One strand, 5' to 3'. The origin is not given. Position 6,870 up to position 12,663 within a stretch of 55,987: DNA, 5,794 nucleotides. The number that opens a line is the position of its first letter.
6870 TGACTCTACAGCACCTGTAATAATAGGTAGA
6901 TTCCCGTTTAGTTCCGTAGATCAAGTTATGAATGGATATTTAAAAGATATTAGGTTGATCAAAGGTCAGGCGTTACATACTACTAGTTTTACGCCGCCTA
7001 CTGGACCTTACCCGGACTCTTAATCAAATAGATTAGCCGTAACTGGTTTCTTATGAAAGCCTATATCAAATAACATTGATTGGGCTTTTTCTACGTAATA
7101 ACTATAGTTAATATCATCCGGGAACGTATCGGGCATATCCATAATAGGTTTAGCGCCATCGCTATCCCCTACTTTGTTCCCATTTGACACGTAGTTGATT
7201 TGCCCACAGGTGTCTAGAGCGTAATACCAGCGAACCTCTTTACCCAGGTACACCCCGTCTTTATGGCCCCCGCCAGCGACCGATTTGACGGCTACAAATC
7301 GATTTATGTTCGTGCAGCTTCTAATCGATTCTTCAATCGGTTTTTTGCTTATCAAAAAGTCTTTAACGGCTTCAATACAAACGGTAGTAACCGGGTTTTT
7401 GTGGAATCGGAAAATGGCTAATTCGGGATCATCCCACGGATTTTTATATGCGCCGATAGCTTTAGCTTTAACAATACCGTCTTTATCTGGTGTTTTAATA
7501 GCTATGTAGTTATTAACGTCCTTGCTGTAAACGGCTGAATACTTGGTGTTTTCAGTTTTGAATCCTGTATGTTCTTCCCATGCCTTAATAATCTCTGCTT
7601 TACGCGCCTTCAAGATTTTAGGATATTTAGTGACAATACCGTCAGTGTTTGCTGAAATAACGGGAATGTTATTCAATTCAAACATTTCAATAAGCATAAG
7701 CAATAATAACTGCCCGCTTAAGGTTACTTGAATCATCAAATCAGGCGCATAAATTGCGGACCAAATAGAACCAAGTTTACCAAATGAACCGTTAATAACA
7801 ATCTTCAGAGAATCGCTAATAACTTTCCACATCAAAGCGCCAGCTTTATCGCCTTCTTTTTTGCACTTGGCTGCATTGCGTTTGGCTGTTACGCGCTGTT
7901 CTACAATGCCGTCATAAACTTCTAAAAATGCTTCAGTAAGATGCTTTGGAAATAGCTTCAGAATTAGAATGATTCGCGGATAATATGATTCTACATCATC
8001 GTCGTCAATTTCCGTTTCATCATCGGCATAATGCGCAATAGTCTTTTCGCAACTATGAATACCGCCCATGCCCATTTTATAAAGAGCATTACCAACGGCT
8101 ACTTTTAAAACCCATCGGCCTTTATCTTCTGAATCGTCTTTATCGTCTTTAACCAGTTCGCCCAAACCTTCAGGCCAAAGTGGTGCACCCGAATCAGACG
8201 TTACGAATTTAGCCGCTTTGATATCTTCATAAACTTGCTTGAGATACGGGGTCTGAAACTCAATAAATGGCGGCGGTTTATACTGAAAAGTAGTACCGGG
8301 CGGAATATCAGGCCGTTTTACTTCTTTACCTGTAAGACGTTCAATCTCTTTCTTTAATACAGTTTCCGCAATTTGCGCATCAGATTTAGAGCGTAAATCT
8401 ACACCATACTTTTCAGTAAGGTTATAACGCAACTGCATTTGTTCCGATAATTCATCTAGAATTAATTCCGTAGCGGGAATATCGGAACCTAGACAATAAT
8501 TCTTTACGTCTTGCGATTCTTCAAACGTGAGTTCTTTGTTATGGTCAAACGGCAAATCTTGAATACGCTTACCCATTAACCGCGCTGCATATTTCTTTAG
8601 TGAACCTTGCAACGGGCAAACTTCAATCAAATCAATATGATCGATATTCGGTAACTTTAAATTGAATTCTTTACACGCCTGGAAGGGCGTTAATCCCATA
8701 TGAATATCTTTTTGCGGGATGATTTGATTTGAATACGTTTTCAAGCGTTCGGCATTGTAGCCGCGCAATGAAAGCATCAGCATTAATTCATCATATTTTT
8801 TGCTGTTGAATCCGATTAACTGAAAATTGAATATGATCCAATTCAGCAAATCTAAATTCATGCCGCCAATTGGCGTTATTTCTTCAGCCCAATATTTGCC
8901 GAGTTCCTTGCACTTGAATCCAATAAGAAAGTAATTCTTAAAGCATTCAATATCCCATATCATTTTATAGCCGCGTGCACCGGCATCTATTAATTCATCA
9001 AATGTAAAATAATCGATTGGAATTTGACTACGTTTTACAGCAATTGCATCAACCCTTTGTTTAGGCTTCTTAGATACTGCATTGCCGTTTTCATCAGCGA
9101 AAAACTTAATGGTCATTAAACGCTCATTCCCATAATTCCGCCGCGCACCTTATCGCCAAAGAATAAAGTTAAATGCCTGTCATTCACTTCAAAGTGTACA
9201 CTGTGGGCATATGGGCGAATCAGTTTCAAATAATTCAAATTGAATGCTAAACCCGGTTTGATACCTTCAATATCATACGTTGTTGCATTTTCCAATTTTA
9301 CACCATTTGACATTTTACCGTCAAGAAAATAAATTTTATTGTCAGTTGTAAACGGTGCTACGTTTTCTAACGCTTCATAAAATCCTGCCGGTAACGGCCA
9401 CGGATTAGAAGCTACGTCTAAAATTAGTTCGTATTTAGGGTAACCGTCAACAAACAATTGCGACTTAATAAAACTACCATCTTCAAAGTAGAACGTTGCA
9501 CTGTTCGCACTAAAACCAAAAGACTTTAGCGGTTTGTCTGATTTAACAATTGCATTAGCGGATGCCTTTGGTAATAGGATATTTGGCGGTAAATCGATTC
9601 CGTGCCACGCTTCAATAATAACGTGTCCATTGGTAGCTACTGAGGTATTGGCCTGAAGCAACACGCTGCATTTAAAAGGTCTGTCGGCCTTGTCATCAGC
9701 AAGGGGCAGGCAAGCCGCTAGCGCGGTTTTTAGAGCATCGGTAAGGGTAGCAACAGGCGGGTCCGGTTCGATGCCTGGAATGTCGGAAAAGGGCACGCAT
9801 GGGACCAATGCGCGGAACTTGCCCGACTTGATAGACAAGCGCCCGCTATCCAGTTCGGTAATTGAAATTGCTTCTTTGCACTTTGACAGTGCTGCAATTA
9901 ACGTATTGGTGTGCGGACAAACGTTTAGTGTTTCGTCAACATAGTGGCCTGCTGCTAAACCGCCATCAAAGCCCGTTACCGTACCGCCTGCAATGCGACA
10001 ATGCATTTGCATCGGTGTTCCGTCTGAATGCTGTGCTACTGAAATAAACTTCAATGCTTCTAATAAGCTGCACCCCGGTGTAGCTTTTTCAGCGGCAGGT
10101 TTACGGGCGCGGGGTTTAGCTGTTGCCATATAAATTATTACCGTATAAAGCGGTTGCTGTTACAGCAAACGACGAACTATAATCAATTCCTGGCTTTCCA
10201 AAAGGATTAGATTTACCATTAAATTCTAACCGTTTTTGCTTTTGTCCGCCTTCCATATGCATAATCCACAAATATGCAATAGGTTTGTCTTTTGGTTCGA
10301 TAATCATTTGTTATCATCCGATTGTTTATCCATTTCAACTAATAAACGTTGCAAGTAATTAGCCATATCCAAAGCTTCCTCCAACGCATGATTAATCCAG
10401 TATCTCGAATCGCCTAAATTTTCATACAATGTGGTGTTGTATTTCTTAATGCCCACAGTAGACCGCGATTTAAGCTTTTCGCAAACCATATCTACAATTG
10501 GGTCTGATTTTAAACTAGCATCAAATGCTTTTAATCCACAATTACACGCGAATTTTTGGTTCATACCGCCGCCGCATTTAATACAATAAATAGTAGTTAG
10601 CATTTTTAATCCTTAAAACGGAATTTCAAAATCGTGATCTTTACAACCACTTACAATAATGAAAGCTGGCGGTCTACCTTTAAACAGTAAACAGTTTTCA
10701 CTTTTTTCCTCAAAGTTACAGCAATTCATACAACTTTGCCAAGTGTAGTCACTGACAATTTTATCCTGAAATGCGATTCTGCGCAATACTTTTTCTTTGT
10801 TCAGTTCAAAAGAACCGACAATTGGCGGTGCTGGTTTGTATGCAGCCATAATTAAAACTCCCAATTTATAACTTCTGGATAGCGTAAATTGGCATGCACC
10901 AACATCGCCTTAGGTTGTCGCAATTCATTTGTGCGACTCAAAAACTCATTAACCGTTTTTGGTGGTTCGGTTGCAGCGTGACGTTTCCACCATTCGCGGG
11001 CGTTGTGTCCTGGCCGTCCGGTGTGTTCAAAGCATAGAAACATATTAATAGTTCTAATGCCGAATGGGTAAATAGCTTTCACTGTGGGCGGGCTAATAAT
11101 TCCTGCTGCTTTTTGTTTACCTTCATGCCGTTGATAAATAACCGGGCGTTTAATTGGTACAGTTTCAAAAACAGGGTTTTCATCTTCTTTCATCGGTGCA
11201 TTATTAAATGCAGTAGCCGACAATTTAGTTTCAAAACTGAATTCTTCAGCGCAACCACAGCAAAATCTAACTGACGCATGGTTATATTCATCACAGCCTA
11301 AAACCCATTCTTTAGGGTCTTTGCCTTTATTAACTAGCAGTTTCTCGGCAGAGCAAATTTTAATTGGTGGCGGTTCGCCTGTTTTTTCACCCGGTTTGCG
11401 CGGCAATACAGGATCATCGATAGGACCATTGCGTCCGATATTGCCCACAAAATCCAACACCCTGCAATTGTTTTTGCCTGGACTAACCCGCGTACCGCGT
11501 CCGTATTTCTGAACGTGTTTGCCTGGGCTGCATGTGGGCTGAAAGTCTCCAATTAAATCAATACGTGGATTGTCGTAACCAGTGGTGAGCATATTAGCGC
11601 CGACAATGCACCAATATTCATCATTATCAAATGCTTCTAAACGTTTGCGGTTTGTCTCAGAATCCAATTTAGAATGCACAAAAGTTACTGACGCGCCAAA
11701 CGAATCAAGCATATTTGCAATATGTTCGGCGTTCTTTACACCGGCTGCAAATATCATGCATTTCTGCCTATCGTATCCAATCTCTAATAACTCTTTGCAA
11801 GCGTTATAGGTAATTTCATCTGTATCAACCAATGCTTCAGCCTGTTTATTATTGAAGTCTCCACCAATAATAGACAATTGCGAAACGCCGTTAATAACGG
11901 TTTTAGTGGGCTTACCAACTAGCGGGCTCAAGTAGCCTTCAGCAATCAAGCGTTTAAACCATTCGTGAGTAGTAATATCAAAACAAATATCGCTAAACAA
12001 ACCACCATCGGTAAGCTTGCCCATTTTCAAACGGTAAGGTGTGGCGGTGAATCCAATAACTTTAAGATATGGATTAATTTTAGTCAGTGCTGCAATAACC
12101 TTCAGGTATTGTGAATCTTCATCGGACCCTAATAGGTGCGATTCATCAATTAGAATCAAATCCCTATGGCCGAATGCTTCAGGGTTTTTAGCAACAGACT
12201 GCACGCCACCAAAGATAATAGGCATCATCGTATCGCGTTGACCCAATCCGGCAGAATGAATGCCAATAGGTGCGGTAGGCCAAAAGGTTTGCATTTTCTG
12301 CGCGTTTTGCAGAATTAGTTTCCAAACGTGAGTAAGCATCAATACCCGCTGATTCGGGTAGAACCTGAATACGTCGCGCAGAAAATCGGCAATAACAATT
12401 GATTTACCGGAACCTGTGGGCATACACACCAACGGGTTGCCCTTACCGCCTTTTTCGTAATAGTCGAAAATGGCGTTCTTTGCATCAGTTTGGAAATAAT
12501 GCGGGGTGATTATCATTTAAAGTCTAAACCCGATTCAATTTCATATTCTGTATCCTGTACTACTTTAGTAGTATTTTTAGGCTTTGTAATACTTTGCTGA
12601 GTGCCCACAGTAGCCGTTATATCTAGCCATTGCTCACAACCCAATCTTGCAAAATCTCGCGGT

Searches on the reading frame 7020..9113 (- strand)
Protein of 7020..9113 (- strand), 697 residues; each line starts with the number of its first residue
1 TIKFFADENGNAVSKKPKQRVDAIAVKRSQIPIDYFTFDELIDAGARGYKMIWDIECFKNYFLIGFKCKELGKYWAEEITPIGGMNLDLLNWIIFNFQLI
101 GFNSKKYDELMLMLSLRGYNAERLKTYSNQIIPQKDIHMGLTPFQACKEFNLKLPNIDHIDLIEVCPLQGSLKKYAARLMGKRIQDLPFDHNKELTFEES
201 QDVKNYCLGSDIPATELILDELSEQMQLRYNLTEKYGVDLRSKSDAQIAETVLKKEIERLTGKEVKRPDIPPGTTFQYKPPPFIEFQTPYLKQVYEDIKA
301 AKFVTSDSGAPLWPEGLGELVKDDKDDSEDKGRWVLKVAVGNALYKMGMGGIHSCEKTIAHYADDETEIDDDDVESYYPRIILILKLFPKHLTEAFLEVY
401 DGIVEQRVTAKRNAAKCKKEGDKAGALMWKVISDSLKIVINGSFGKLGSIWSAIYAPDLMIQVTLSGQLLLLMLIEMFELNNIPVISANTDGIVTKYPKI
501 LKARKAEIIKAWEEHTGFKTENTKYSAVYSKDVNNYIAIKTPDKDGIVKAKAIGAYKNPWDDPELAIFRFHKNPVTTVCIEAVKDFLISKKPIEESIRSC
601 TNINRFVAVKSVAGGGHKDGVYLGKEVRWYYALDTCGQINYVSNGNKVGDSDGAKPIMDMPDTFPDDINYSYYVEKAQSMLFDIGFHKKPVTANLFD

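Call 8: search_protein_families(library=phrogs, proteins=[window:7020-9113:-], max_evalue=0.00001)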
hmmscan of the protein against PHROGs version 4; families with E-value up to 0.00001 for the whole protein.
window:7020-9113:- (697 aa): 4 families
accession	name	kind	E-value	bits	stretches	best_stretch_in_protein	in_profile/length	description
phrog_1252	-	DNA, RNA and nucleotide metabolism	1.6e-186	622.7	1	23-690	25-657/663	DNA polymerase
phrog_18505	-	DNA, RNA and nucleotide metabolism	1.2e-16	61.8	1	434-612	38-205/349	DNA polymerase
phrog_4210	-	DNA, RNA and nucleotide metabolism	4.2e-16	59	1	51-255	723-908/1304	DNA polymerase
phrog_262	-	DNA, RNA and nucleotide metabolism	2.7e-07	30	1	396-518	465-596/856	DNA polymerase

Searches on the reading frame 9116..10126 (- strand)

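Call 72: search_protein_families(library=phrogs, proteins=[window:9116-10126:-], max_evalue=0.00001)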
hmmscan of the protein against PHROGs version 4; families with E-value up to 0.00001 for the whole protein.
window:9116-10126:- (336 aa): 1 family
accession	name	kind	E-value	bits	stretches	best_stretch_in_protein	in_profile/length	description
phrog_947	-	DNA, RNA and nucleotide metabolism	1e-62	213.2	1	20-335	11-364/368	DNA polymerase processivity factor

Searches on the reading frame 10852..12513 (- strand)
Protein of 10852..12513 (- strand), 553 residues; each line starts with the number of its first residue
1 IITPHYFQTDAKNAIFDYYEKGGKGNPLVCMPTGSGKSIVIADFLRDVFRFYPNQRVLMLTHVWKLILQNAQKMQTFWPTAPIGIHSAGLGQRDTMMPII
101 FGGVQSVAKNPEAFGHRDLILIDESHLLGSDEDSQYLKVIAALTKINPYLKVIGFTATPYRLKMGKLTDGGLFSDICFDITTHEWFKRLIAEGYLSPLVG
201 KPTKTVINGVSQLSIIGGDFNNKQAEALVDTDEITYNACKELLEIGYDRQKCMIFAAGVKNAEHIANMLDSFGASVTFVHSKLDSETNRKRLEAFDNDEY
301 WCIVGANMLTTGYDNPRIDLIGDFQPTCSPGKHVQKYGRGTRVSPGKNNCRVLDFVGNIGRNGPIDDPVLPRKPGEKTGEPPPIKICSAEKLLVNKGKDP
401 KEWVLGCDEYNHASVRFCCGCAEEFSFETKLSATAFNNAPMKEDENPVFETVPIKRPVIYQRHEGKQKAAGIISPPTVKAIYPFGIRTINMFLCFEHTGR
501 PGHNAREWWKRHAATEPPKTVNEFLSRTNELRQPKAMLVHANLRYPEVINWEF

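Call 8: search_protein_families(library=phrogs, proteins=[window:10852-12513:-], max_evalue=0.00001)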
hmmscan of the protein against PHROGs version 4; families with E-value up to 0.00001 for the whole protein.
window:10852-12513:- (553 aa): 4 families
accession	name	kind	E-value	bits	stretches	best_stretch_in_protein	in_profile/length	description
phrog_16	-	DNA, RNA and nucleotide metabolism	2.1e-77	262.3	1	2-512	271-727/986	DNA helicase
phrog_9690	-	DNA, RNA and nucleotide metabolism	2.3e-07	31.2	1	107-362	30-275/306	DNA helicase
phrog_16694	-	unknown function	8.2e-07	28.3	0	220-356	527-675/1010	-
phrog_16259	-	DNA, RNA and nucleotide metabolism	1.3e-06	28.9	1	28-173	136-275/330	DNA helicase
